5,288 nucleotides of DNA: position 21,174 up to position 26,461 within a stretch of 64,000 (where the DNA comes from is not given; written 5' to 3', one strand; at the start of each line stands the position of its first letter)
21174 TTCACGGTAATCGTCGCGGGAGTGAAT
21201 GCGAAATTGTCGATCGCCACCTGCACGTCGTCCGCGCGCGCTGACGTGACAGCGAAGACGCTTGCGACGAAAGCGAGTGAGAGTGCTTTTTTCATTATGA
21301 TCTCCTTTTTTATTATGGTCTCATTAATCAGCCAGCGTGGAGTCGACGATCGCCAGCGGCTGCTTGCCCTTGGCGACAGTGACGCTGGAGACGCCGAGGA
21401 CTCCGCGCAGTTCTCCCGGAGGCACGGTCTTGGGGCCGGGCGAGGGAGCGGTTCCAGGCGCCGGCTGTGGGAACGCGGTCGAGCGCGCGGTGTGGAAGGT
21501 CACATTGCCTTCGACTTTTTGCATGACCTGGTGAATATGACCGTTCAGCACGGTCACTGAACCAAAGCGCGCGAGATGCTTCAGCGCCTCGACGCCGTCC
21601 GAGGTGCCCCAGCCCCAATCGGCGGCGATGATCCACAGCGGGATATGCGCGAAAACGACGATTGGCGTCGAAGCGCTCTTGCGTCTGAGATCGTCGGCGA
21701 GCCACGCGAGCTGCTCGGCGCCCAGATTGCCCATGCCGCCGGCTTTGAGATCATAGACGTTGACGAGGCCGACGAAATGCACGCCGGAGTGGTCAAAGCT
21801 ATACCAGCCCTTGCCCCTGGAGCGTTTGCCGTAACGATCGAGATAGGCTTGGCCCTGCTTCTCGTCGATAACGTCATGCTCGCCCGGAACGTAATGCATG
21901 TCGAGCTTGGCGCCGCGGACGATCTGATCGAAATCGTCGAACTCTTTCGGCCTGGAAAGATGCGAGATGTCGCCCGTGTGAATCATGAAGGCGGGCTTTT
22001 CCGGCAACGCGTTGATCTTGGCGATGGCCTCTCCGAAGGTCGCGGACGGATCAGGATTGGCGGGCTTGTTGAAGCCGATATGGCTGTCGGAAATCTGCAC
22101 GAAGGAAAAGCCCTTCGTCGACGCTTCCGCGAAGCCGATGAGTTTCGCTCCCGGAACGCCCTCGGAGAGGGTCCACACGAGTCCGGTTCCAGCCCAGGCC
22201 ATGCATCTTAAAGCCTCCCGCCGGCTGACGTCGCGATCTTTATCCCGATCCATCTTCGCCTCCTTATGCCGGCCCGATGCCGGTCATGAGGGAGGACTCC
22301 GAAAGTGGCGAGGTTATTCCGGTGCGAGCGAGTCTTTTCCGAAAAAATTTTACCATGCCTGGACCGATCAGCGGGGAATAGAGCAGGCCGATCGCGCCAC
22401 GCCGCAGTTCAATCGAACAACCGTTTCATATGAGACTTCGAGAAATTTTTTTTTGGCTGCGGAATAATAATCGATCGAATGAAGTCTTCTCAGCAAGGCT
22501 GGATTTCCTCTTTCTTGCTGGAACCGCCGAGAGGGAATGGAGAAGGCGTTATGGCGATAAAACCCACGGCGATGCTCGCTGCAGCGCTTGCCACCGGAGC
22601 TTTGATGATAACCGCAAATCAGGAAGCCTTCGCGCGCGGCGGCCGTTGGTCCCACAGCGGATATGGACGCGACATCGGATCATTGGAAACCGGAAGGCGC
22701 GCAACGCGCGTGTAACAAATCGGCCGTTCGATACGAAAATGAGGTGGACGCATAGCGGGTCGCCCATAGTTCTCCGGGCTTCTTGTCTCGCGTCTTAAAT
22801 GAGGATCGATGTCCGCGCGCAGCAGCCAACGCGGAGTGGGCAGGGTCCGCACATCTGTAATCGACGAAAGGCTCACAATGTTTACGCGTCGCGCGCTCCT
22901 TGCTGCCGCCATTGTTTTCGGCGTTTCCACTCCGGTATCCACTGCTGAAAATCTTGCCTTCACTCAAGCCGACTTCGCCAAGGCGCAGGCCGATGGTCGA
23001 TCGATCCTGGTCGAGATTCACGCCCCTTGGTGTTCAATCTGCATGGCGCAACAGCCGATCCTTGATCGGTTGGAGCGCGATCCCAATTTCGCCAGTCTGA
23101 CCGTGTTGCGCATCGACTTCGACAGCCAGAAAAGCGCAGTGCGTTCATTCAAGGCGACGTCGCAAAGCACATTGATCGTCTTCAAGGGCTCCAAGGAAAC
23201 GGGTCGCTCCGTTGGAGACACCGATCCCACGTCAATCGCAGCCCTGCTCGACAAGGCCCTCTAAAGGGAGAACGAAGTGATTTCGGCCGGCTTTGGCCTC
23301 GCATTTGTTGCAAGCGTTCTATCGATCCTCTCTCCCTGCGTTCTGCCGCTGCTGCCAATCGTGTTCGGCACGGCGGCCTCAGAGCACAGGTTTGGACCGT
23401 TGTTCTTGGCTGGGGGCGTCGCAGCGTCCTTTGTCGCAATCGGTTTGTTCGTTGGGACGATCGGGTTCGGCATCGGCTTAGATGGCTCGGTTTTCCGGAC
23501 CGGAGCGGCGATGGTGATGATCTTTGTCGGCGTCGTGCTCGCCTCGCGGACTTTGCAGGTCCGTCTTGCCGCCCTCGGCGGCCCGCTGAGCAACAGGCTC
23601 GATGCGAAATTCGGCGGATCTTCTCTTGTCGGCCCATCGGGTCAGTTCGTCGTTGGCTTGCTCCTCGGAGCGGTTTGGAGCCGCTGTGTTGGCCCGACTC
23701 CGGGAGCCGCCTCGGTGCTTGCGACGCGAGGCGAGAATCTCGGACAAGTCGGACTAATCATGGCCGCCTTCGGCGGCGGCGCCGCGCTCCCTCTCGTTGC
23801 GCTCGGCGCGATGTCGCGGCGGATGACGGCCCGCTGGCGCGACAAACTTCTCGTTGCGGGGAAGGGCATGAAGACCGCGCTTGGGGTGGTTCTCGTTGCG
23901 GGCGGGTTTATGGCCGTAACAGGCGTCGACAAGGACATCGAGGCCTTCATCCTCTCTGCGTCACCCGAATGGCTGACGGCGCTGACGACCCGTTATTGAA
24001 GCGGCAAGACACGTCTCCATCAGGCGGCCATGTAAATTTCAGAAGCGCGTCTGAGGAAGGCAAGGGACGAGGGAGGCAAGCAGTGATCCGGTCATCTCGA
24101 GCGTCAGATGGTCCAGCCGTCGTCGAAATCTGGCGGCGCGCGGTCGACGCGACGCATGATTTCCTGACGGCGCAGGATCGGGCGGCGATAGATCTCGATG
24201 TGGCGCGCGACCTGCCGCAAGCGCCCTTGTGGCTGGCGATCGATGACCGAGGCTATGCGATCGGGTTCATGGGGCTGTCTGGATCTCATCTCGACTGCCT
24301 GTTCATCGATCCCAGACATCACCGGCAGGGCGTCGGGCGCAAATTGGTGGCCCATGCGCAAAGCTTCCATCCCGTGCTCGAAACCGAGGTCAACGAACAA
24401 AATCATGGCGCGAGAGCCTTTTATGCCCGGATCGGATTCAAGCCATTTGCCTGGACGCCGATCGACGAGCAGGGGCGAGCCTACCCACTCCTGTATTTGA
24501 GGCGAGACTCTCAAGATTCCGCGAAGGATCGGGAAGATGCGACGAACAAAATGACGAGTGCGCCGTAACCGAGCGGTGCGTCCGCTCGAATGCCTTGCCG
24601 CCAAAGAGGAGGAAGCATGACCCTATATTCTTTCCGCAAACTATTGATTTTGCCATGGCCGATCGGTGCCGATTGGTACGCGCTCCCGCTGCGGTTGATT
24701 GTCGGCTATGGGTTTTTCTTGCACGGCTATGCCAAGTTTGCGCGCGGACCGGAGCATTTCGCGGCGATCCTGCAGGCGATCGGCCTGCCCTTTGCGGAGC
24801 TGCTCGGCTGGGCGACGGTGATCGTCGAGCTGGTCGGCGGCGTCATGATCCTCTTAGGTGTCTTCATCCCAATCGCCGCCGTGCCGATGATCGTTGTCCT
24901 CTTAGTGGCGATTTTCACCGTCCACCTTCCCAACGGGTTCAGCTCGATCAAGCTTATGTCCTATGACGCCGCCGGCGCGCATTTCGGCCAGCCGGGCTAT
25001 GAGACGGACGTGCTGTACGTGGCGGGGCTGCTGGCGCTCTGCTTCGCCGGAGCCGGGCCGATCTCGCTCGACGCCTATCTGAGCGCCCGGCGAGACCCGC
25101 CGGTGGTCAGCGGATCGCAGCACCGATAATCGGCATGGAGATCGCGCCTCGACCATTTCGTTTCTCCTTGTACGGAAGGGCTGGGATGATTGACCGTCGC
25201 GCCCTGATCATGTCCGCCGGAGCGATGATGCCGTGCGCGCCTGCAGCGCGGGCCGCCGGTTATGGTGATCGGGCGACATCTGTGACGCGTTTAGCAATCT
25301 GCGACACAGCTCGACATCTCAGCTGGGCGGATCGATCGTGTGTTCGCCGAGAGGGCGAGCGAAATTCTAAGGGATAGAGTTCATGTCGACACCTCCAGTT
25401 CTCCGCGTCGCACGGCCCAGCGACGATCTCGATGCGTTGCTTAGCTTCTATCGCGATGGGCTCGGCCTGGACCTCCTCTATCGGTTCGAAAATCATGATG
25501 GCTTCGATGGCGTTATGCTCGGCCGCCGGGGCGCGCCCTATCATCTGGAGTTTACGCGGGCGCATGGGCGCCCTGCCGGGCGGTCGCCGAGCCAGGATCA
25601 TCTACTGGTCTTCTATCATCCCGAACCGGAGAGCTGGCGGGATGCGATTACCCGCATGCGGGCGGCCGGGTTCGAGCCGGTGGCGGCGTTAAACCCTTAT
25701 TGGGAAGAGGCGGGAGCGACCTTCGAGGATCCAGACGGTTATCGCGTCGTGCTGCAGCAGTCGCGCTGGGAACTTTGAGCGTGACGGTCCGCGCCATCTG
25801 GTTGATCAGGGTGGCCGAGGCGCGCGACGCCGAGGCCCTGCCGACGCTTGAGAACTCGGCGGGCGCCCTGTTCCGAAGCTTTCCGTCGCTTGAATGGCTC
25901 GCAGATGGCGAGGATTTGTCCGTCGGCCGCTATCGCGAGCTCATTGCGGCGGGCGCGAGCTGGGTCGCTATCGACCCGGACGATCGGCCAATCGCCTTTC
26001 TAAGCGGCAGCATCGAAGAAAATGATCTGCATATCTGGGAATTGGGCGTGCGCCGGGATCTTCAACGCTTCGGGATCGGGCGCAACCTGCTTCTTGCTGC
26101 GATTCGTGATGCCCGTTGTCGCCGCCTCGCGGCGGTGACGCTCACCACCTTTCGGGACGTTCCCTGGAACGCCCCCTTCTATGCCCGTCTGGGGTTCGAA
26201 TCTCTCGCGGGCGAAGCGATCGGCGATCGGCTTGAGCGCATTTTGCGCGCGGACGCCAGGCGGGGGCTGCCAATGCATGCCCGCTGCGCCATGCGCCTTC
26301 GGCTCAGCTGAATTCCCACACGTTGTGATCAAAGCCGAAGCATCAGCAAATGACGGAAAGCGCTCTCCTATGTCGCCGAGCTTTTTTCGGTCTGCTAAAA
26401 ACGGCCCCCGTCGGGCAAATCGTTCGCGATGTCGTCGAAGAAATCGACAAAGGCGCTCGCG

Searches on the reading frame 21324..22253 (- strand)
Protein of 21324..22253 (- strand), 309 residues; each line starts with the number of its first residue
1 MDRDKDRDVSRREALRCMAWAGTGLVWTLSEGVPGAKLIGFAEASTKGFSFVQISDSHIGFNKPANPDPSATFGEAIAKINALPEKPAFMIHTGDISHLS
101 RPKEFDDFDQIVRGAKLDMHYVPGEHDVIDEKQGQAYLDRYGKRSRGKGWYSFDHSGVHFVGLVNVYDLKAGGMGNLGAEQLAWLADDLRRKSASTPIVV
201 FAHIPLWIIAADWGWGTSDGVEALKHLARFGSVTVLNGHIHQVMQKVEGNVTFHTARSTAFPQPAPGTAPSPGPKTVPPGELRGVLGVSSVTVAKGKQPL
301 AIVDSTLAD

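Call 77: search_protein_families(library=pfam, proteins=[window:21324-22253:-], max_evalue=0.0001)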
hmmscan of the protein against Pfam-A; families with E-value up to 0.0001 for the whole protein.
window:21324-22253:- (309 aa): 2 families
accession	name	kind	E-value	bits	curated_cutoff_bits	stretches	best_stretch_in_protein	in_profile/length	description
PF00149.33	Metallophos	-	1.4e-11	45.6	21.5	1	50-242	2-190/191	Calcineurin-like phosphoesterase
PF12850.12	Metallophos_2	-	7.3e-05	23.3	27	0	53-253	5-129/154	Calcineurin-like phosphoesterase superfamily domain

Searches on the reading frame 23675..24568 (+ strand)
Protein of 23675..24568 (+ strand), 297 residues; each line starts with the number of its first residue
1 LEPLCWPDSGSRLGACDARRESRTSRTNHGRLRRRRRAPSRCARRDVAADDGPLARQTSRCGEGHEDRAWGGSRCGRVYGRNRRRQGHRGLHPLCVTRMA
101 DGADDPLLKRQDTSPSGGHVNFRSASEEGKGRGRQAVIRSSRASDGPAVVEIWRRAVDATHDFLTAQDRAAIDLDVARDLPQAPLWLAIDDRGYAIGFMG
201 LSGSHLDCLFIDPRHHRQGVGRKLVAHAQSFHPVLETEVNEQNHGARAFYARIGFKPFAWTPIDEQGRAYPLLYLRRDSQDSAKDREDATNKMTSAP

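Call 78: search_protein_families(library=pfam, proteins=[window:23675-24568:+], max_evalue=0.0001)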
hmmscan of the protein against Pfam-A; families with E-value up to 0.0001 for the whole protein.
window:23675-24568:+ (297 aa): 3 families
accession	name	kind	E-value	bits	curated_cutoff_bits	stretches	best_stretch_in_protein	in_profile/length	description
PF13508.13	Acetyltransf_7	-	6.3e-11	42.9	27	1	185-257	5-84/84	Acetyltransferase (GNAT) domain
PF13673.13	Acetyltransf_10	-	3.3e-10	40.5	23.6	1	190-257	37-109/128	Acetyltransferase (GNAT) domain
PF00583.31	Acetyltransf_1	-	2.9e-09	37.7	20.7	1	178-255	25-116/116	Acetyltransferase (GNAT) family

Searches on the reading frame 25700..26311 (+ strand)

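Call 78: search_protein_families(library=pfam, proteins=[window:25700-26311:+], max_evalue=0.0001)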
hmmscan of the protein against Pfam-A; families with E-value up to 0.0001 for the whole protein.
window:25700-26311:+ (203 aa): 4 families
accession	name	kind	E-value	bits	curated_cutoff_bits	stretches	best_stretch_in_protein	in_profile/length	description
PF00583.31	Acetyltransf_1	-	1.1e-12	48.7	20.7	1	81-166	29-116/116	Acetyltransferase (GNAT) family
PF13508.13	Acetyltransf_7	-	1.8e-09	38.2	27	1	87-167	5-83/84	Acetyltransferase (GNAT) domain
PF13673.13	Acetyltransf_10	-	8e-07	29.5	23.6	1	88-170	33-111/128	Acetyltransferase (GNAT) domain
PF13480.13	Acetyltransf_6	-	3e-05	24.6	22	1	92-146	78-132/143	Acetyltransferase (GNAT) domain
